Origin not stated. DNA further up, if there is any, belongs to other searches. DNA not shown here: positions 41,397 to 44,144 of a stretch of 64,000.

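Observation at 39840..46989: TonB-dependent receptor embedded between a betaine-type ABC importer and an mttB homolog (proXW-proV-TBDR-mttB, all on the minus strand)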

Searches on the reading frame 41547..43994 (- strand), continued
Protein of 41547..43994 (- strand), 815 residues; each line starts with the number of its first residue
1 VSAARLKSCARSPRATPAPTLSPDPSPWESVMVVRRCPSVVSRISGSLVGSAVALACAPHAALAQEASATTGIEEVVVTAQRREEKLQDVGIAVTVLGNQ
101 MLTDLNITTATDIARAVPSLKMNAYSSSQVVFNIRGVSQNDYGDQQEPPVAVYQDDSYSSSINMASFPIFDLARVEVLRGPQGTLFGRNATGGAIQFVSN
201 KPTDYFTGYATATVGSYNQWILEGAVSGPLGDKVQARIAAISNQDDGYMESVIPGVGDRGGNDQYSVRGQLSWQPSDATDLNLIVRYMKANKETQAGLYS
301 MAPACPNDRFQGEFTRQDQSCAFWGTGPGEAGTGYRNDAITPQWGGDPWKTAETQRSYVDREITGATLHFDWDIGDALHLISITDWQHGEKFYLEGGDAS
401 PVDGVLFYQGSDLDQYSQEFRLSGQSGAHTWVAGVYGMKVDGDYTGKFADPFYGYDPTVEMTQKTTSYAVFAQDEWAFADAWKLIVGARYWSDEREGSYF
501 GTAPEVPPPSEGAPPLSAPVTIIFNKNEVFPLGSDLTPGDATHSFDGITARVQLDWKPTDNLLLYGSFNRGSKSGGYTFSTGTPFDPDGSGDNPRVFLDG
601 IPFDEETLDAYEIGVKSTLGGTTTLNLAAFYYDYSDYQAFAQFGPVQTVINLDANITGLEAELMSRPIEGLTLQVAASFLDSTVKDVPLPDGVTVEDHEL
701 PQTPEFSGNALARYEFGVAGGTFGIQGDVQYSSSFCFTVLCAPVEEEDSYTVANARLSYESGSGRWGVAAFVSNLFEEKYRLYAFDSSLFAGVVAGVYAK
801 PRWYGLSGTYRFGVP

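Call 33: search_protein_families(library=ncbifam, proteins=[window:41547-43901:-], max_evalue=0.00001)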
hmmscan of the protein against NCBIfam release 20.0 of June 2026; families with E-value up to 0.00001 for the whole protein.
window:41547-43901:- (784 aa): 21 families
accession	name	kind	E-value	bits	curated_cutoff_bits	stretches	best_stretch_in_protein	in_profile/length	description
TIGR01783.1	TonB-siderophor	subfamily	1.1e-47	163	223.5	2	517-781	408-649/649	TonB-dependent siderophore receptor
TIGR01785.1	TonB-hemin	subfamily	2.7e-25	88.9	316.85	2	43-259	2-225/677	TonB-dependent heme/hemoglobin receptor family protein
TIGR01786.1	TonB-hemlactrns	subfamily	5.6e-21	74.6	323.75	1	44-617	2-543/719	TonB-dependent hemoglobin/transferrin/lactoferrin family receptor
TIGR01779.1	TonB-B12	equivalog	2e-18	66.3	599.7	1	18-259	6-247/614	TonB-dependent vitamin B12 receptor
NF053590.1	TonB_dep_TOL0244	equivalog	7.8e-16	57.8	645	1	44-219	12-189/604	TOL_0244 family TonB-dependent receptor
NF010010.0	PRK13483.1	equivalog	2.2e-14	52.4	927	1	20-278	11-273/660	ligand-gated channel protein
NF049944.1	TonB_dep_PUIUD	equivalog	2.4e-14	52.6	850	1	436-658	393-580/686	TonB-dependent receptor, PUIUD motif-type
NF049960.1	siderphRecptFauA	equivalog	1.4e-11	43.6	900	1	48-294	66-298/727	TonB-dependent alcaligin siderophore receptor FauA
NF010038.0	PRK13513.1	equivalog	2.1e-11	43.1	942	1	21-178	14-174/659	ligand-gated channel protein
NF010012.0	PRK13486.1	equivalog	1.5e-10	40.1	924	1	30-182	12-171/696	TonB-dependent receptor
NF047944.1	FoxamRcptFoxA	equivalog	1.8e-10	39.8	1300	1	24-262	15-249/697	ferrioxamine B receptor FoxA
NF007478.2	PRK10064.1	equivalog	4.4e-10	38.4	745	1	18-181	13-170/663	catecholate siderophore receptor CirA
NF007465.0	PRK10044.1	equivalog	4.8e-10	38.3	803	1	38-272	58-281/726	ferrichrome porin FhuA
NF010651.0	PRK14050.1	equivalog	6.8e-08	31.1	884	1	47-257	67-268/730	TonB-dependent siderophore receptor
NF007926.1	PRK10641.1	equivalog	1.2e-07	30.7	836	1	30-233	17-216/617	TonB-dependent vitamin B12 receptor BtuB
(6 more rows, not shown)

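Call 37: find_encoding_contigs(protein=P0001, flank=10000, max_places=3)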
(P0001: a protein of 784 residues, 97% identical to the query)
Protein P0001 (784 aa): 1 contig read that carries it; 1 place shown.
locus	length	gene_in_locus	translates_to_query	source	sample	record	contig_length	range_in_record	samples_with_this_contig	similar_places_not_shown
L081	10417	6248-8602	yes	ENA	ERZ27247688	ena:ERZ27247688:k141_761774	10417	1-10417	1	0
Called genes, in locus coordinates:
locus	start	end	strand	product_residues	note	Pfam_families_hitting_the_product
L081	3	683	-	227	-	?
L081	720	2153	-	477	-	PF00370:FGGY_N, PF01869:BcrAD_BadFG (faint), PF00370:FGGY_N, PF02782:FGGY_C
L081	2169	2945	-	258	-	PF00106:adh_short, PF08659:KR, PF13561:adh_short_C2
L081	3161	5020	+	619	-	PF04069:OpuAC, PF00528:BPD_transp_1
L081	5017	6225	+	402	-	PF00005:ABC_tran, PF13304:AAA_21 (weak)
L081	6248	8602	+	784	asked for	PF07715:Plug, PF00593:TonB_dep_Rec_b-barrel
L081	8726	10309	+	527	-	PF06253:MTTB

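Call 58: search_protein_families(library=pfam, proteins=[L027:12326-14182:+, L071:12292-13890:+, L029:19482-21074:-, L007:1521-2951:-, L007:490-1515:-, L019:18174-19706:+, L043:18595-20310:-, L064:20408-21343:-], max_evalue=0.00001)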
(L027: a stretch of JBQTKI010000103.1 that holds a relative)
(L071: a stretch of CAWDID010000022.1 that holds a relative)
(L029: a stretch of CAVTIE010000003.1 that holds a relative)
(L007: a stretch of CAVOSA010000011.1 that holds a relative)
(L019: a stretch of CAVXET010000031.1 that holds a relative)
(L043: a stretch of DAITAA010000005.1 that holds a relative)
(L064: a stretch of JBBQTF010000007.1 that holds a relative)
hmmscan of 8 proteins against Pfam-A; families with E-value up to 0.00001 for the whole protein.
L027:12326-14182:+ (618 aa): 3 families
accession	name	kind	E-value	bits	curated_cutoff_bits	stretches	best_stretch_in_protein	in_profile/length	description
PF13469.12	Sulfotransfer_3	-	2.7e-29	103.4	27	1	349-569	1-215/216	Sulfotransferase family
PF05118.21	Asp_Arg_Hydrox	-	7.7e-16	58.8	22.6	1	16-166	4-154/157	Aspartyl/Asparaginyl beta-hydroxylase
PF00685.33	Sulfotransfer_1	-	1.8e-06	28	22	1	349-569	3-184/255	Sulfotransferase domain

L071:12292-13890:+ (532 aa): 2 families
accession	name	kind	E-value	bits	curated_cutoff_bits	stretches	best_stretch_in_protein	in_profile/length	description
PF13520.12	AA_permease_2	-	5.5e-72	243.5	27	1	13-455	1-414/427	Amino acid permease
PF00324.27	AA_permease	-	3e-14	53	24.6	1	26-391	12-350/470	Amino acid permease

L029:19482-21074:- (530 aa): 2 families
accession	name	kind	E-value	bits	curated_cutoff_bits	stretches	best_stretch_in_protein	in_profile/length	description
PF13520.12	AA_permease_2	-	4.9e-40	138.2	27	1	42-489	1-421/427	Amino acid permease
PF00324.27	AA_permease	-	2e-23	83.3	24.6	1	62-484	16-445/470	Amino acid permease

L007:1521-2951:- (476 aa): 2 families
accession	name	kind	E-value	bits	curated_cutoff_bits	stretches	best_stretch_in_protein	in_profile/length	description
PF00083.30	Sugar_tr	-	3.2e-52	178.4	22.3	1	93-472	45-445/452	Sugar (and other) transporter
PF07690.21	MFS_1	-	2.9e-38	132.1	33.4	2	65-427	2-344/347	Major Facilitator Superfamily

L007:490-1515:- (341 aa): 3 families
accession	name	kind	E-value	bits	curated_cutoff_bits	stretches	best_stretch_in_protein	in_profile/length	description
PF12833.13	HTH_18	-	1.7e-22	79.9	33.6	1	238-316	1-79/80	Helix-turn-helix domain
PF00165.29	HTH_AraC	-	7.9e-13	48.6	26.6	0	235-264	11-40/42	Bacterial regulatory helix-turn-helix proteins, AraC family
PF01965.30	DJ-1_PfpI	-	8e-13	49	26.6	1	14-176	8-164/165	DJ-1/PfpI family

L019:18174-19706:+ (510 aa): 4 families
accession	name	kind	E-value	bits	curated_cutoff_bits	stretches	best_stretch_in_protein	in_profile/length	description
PF00884.28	Sulfatase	-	1.2e-37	130.3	25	1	6-353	1-301/301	Sulfatase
PF12411.13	Choline_sulf_C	-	9.1e-22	77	27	1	455-506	2-53/53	Choline sulfatase enzyme C terminal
PF16347.10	SGSH_C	-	1.1e-14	55.4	29.3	1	303-433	1-138/154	N-sulphoglucosamine sulphohydrolase, C-terminal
PF01663.27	Phosphodiest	-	4e-06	27.1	23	0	263-299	184-220/342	Type I phosphodiesterase / nucleotide pyrophosphatase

L043:18595-20310:- (571 aa): 1 family
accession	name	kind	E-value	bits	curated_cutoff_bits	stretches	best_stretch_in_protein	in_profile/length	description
PF04185.19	Phosphoesterase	-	4.9e-63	213.9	23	1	28-527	1-356/356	Phosphoesterase family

L064:20408-21343:- (311 aa): 10 families
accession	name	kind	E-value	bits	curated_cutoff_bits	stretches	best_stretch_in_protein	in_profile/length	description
PF01344.31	Kelch_1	-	2.3e-43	145.7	20.1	4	125-170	1-46/46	Kelch motif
PF13964.12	Kelch_6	-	6.3e-33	112.1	25.3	2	222-268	5-50/50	Kelch motif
PF24681.1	Kelch_KLHDC2_KLHL20_DRC7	-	3.6e-30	105.3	50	2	56-167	84-195/221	KLHDC2/KLHL20/DRC7 Kelch-repeats domain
PF07646.21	Kelch_2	-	2.2e-29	100.3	21.3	0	174-217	3-48/48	Kelch motif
PF25210.1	Kelch_FKB95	-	1.6e-23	84.1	70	1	82-171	38-127/268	FKB95, Kelch-repeats domain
PF13418.12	Kelch_4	-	1.1e-22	80.2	21.6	0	218-266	1-49/49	Galactose oxidase, central domain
PF13415.12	Kelch_3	-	2.3e-21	75.9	22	2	86-133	1-47/48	Galactose oxidase, central domain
PF24981.1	Beta-prop_ATRN-LZTR1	-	7.1e-20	71.9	50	1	89-308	1-245/289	Attractin/LZTR1 beta-propeller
PF24996.1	NANM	-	2.1e-15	56.9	45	1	55-147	33-128/350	N-acetylneuraminate epimerase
PF13854.13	Kelch_HCF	-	2.2e-07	30.9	113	0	118-164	10-55/345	Host cell factor, Kelch-repeats domain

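Call 61: search_solved_structures(query=L081:3161-4200:+, max_evalue=0.00001, show_alignments=2)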
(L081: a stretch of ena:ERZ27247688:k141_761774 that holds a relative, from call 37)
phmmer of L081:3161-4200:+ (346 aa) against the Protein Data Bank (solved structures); distinct sequences matched with E-value up to 0.00001: 5.
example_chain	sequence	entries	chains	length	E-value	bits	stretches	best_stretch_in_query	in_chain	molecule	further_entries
2reg_A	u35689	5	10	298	2.3e-100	339.2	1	41-329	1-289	PUTATIVE GLYCINE BETAINE-BINDING ABC TRANSPORTER PROTEIN | PUTATIVE GLYCINE BETAINE ABC TRANSPORTER PROTEIN | Putative choline ABC transporter, periplasmic solu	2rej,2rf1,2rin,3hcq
2b4l_A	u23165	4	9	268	1.2e-25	93.5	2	157-318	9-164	Glycine betaine-binding protein | Glycine betaine ABC transport system glycine betaine-binding protein OpuAC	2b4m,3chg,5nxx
7ahc_A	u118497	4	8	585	4.1e-24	88.5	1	23-312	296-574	ABC transporter permease subunit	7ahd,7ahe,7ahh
3l6g_A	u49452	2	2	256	5.7e-23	84.7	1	47-312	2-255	Betaine ABC transporter permease and substrate binding protein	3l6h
3tmg_A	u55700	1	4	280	5.6e-15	58.4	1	39-310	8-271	Glycine betaine, L-proline ABC transporter, glycine/betaine/L-proline-binding protein (Pro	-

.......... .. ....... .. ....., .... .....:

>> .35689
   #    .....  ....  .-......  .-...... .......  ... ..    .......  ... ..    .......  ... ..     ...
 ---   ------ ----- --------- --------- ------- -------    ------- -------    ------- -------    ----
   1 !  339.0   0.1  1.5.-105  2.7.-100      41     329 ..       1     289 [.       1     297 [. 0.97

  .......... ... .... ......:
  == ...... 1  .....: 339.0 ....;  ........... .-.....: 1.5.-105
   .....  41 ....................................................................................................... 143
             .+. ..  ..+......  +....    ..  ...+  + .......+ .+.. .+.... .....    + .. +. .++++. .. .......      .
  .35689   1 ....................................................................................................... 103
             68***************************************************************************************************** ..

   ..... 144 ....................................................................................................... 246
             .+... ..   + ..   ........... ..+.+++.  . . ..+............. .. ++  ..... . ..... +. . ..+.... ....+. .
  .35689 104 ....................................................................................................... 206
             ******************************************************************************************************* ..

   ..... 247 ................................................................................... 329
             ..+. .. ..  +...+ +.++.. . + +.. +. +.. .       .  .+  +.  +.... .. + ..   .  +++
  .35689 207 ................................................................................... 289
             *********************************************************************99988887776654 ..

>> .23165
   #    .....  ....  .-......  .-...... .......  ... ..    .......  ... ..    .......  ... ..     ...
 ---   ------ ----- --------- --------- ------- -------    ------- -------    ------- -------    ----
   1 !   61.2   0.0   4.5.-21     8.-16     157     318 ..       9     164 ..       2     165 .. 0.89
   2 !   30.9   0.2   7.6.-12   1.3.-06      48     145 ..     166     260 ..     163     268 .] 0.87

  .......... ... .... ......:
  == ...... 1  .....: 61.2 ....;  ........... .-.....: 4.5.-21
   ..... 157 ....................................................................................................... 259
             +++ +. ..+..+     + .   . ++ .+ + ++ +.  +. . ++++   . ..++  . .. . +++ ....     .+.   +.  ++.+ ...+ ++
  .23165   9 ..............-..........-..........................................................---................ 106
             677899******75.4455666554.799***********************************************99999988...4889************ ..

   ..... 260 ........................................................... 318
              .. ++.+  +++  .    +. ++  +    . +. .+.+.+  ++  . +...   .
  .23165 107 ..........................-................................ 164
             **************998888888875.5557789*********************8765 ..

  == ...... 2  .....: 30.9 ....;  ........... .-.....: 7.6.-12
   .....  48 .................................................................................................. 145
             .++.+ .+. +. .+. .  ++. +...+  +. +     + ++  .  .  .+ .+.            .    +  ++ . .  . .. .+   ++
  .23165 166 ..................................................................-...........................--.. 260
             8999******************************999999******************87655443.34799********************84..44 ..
